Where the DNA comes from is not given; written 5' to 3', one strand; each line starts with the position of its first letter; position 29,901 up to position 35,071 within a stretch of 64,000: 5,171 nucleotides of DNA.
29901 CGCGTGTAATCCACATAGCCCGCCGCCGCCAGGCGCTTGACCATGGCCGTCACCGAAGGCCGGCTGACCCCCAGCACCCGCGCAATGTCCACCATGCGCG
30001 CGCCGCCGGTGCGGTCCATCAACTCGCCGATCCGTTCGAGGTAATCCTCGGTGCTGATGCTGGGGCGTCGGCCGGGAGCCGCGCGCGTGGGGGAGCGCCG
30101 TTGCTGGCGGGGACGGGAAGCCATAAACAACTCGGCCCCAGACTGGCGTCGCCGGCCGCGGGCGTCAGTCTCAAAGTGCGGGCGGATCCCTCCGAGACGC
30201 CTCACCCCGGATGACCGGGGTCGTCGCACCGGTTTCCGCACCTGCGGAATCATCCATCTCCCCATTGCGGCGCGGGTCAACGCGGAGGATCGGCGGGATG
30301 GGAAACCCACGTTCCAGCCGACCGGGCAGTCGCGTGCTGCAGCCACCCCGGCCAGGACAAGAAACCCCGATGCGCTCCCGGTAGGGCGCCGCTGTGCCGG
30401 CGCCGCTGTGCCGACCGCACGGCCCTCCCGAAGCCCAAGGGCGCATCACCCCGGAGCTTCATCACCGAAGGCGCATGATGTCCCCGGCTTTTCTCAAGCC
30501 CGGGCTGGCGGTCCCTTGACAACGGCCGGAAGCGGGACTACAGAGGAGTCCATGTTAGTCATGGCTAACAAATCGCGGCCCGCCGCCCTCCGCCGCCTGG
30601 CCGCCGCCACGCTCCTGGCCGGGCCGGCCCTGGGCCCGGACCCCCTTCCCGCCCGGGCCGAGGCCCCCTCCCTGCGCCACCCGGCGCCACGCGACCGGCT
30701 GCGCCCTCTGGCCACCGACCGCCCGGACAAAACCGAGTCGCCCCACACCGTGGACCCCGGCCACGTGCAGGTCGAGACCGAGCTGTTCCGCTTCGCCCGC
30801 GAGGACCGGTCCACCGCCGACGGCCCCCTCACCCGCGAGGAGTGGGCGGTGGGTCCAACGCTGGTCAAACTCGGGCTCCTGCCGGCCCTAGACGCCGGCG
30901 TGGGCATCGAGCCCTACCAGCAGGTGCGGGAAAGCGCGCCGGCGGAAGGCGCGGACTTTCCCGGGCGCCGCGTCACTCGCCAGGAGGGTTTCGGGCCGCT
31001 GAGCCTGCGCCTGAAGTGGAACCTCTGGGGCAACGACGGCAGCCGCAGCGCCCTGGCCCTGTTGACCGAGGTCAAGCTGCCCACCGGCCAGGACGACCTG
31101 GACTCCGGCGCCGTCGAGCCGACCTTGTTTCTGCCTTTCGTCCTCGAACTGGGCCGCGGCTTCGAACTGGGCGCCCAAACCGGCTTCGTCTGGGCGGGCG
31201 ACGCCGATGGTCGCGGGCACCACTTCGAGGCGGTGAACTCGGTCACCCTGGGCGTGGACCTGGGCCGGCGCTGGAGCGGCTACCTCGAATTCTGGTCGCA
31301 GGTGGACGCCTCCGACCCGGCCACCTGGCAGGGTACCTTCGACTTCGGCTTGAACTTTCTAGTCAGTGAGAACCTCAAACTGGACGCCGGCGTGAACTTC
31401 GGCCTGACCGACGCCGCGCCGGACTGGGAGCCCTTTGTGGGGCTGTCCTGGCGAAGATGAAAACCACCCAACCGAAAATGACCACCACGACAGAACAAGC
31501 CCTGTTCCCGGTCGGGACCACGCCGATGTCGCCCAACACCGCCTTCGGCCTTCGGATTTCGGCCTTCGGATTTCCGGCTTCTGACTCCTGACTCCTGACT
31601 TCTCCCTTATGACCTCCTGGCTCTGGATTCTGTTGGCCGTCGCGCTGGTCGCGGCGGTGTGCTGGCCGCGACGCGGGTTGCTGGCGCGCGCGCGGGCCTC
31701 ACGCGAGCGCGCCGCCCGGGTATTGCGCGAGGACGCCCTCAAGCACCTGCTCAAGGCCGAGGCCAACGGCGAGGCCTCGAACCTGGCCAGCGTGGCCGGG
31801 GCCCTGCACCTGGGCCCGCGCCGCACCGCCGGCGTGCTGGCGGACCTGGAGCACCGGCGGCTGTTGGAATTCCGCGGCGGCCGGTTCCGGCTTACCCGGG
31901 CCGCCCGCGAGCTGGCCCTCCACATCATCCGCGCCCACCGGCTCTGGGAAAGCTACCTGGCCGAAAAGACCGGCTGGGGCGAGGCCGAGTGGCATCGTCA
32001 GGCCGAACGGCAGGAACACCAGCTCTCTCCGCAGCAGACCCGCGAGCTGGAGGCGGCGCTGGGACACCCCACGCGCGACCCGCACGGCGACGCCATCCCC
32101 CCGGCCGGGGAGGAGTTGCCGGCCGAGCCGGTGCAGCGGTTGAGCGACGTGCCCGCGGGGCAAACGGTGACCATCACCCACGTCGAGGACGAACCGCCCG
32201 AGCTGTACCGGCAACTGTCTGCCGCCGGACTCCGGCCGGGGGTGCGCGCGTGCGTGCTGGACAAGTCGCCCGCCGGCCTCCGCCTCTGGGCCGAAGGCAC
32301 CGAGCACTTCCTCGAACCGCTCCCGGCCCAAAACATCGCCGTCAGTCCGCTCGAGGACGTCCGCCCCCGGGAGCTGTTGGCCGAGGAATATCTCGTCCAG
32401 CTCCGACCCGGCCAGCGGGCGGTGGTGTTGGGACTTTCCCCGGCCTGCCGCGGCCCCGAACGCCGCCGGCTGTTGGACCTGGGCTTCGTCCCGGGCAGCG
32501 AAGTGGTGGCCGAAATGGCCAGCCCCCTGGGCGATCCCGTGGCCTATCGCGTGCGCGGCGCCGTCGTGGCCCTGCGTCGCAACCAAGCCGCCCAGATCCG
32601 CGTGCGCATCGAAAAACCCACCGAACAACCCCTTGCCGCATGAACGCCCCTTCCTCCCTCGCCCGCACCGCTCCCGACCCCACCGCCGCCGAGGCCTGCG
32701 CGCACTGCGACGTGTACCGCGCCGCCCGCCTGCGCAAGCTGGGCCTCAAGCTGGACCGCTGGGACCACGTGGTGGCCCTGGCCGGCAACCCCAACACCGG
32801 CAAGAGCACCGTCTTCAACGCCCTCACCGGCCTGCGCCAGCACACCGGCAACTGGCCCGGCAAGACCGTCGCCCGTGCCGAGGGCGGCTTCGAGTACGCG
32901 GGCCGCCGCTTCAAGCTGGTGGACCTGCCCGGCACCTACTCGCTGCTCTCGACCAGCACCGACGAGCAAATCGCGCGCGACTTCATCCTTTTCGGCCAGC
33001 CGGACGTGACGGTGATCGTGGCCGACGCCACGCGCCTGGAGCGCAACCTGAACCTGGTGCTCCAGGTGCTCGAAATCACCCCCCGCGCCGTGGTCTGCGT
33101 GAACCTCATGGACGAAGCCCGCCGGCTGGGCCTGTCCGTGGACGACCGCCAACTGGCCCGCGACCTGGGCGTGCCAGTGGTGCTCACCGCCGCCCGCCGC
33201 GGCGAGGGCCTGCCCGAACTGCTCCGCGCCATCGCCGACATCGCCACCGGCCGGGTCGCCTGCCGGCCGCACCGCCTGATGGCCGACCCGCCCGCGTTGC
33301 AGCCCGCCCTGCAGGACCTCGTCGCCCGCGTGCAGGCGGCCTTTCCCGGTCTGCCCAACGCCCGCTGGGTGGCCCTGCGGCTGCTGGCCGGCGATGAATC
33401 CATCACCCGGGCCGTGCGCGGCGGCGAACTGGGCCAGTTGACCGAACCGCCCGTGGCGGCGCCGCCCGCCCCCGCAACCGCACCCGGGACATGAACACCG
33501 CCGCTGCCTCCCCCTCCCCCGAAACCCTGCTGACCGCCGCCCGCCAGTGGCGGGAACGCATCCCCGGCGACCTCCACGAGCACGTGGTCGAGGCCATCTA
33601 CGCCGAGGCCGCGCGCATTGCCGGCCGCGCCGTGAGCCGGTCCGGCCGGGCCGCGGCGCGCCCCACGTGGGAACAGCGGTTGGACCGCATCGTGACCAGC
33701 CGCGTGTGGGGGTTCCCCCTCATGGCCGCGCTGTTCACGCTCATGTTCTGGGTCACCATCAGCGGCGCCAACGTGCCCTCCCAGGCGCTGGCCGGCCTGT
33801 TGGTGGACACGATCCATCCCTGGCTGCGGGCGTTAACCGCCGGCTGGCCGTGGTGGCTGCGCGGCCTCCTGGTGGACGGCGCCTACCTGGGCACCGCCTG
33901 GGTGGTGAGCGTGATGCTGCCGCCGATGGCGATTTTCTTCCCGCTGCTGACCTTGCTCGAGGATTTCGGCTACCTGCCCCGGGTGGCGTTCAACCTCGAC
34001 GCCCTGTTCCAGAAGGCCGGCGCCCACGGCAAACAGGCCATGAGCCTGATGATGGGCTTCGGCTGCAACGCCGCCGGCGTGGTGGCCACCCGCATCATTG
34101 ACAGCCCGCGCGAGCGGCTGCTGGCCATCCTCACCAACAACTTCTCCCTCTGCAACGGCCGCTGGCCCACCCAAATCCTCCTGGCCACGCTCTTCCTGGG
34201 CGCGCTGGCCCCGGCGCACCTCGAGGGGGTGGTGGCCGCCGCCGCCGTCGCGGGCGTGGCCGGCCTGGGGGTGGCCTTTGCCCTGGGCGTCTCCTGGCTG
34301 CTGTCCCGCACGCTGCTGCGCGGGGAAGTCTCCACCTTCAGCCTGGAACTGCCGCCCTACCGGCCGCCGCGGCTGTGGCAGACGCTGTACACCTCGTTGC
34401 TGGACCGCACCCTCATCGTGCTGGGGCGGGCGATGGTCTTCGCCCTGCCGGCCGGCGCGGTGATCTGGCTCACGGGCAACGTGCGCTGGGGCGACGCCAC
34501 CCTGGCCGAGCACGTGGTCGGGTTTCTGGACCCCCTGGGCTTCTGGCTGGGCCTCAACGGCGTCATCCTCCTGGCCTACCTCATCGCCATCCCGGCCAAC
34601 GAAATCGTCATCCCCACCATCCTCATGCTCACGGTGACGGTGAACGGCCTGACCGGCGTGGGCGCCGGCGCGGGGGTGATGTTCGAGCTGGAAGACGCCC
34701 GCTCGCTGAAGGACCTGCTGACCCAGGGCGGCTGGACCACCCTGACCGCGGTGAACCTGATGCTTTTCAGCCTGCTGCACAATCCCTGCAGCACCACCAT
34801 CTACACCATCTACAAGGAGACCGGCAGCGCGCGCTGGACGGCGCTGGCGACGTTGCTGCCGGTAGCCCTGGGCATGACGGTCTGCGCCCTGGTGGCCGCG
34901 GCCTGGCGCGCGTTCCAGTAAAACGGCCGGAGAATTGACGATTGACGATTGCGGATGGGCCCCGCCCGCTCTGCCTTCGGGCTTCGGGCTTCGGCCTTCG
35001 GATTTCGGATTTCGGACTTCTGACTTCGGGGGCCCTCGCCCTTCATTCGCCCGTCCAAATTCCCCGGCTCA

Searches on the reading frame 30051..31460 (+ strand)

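Call 80: search_protein_families(library=pfam, proteins=[window:30051-31460:+], max_evalue=0.00001)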
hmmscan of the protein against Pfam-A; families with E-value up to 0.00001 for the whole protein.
window:30051-31460:+ (469 aa): 1 family
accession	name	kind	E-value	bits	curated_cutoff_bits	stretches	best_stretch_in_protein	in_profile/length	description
PF13557.12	Phenol_MetA_deg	-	9.5e-25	88.5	22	1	222-468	1-241/242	Putative MetA-pathway of phenol degradation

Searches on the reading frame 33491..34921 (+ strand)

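Call 80: search_protein_families(library=pfam, proteins=[window:33491-34921:+], max_evalue=0.00001)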
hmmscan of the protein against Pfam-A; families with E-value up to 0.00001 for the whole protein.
window:33491-34921:+ (476 aa): 2 families
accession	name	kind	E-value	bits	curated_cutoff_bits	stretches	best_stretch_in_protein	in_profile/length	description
PF07670.19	Gate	-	9.2e-31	106.8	29.6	2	140-229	2-98/104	Nucleoside recognition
PF07664.17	FeoB_C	-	6.1e-14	51.9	26.6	1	255-302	3-51/54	Ferrous iron transport protein B C terminus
